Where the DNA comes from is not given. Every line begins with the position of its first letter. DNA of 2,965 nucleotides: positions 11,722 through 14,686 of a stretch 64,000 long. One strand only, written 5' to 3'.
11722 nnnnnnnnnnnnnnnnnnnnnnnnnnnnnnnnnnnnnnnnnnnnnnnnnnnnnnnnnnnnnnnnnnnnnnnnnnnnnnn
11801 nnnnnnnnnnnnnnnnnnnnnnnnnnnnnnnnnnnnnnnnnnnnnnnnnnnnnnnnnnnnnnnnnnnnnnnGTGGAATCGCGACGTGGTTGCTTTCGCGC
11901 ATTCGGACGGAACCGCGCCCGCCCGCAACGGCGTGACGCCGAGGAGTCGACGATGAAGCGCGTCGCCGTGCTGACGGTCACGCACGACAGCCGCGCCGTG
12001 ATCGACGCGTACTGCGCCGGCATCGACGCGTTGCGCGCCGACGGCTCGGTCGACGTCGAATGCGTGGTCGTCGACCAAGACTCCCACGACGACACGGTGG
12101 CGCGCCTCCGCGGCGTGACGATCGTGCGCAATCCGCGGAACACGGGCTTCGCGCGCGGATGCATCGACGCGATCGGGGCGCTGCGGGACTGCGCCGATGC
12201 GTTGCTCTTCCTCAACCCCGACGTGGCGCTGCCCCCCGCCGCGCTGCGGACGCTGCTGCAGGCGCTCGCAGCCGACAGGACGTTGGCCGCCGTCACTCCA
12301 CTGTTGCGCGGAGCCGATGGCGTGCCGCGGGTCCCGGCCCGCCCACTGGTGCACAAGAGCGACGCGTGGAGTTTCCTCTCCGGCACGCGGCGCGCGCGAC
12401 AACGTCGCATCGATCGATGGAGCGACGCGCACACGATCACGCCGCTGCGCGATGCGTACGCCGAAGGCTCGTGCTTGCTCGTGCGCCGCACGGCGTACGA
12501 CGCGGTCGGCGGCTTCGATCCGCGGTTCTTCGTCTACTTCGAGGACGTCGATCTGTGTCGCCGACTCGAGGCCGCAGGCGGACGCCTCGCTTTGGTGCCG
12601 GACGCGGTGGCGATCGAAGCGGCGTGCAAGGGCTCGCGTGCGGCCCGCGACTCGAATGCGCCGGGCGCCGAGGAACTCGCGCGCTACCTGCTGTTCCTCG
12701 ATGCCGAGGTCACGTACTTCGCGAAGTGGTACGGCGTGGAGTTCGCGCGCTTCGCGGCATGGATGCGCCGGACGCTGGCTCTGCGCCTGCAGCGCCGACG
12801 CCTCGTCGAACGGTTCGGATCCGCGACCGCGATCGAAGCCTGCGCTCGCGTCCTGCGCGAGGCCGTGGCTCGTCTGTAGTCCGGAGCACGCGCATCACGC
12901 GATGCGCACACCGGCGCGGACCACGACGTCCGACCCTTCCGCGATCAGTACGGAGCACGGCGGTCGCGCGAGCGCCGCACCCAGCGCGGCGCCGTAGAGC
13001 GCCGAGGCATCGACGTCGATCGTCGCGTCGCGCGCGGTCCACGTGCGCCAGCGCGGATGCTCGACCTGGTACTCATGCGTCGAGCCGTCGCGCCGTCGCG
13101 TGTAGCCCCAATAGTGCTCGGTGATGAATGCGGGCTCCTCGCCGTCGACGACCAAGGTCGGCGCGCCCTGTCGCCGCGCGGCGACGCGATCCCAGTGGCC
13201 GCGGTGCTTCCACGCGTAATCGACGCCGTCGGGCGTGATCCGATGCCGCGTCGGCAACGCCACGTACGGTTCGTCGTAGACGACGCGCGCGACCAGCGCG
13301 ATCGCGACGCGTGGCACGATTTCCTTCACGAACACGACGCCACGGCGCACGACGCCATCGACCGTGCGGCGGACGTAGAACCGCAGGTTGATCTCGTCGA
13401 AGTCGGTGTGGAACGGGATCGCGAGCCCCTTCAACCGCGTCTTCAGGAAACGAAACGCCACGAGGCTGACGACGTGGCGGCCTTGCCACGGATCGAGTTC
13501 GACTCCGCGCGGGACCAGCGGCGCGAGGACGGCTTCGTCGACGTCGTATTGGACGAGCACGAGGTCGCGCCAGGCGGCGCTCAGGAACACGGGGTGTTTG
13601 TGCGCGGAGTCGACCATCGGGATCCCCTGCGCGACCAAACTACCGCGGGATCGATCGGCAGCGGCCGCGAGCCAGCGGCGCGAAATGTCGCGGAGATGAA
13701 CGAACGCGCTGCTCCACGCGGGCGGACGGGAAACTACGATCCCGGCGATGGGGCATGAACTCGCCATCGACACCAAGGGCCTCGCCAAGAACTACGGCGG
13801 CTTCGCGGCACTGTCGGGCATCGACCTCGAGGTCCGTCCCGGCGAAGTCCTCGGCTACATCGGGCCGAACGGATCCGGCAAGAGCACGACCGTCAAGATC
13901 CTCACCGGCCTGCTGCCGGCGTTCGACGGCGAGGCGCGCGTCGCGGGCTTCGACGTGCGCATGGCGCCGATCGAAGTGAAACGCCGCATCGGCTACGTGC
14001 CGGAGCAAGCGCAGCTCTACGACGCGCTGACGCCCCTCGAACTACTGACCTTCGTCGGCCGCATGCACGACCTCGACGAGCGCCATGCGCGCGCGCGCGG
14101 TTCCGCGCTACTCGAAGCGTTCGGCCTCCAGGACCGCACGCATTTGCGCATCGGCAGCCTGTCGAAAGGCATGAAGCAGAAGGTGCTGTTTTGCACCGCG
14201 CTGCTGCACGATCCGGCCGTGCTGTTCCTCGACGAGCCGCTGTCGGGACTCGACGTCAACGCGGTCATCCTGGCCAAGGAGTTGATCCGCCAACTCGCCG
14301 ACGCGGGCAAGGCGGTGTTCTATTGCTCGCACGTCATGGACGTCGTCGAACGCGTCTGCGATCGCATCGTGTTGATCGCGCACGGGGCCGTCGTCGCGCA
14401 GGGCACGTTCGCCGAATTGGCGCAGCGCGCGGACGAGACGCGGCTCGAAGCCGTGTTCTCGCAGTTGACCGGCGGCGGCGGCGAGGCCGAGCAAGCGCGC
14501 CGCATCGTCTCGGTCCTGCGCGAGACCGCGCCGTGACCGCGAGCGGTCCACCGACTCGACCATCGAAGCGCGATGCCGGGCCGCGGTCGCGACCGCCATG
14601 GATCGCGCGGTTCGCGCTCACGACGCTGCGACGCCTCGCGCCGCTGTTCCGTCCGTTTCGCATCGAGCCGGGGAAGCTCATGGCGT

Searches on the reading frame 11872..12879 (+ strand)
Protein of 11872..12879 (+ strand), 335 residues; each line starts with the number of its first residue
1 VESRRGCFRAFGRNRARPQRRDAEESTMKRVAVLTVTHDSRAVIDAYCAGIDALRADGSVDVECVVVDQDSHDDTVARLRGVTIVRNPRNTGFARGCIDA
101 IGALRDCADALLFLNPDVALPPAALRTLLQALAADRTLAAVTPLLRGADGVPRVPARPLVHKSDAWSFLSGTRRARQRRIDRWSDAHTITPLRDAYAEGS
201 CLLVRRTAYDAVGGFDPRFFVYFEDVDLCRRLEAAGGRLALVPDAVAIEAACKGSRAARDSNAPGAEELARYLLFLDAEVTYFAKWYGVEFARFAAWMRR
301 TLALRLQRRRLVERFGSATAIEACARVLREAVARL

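Call 88: search_protein_families(library=pfam, proteins=[window:11872-12879:+], max_evalue=0.001)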
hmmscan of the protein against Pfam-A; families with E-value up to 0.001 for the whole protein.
window:11872-12879:+ (335 aa): 5 families
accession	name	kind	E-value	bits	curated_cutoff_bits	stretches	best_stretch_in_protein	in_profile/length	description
PF13641.12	Glyco_tranf_2_3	-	1.8e-11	44.9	27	1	65-249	36-211/230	Glycosyltransferase like family 2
PF00535.33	Glycos_transf_2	-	5.2e-09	36.7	23.3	1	51-193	17-160/168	Glycosyl transferase family 2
PF13632.12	Glyco_trans_2_3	-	1.2e-06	28.9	27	1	199-289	74-142/198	Glycosyl transferase family group 2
PF13506.12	Glyco_transf_21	-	0.00019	21.4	21.7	0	109-247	32-152/174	Glycosyl transferase family 21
PF12804.13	NTP_transf_3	-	0.0003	21.4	27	1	60-166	39-144/160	MobA-like NTP transferase domain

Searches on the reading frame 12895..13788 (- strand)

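Call 88: search_protein_families(library=pfam, proteins=[window:12895-13788:-], max_evalue=0.001)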
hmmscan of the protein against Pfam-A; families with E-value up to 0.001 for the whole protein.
window:12895-13788:- (297 aa): 1 family
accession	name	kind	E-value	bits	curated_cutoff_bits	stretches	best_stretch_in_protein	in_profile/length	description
PF09844.14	DUF2071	-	4.2e-55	187.1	27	1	71-286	2-211/212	Uncharacterized conserved protein (COG2071)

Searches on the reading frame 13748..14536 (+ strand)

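Call 88: search_protein_families(library=pfam, proteins=[window:13748-14536:+], max_evalue=0.001)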
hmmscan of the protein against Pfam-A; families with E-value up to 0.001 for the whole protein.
window:13748-14536:+ (262 aa): 2 families
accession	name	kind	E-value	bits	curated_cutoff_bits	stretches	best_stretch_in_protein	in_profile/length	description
PF00005.33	ABC_tran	-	2.7e-26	93.2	25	1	22-165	1-136/137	ABC transporter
PF13304.12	AAA_21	-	7.6e-11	43.1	27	1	108-183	208-283/304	AAA domain, putative AbiEii toxin, Type IV TA system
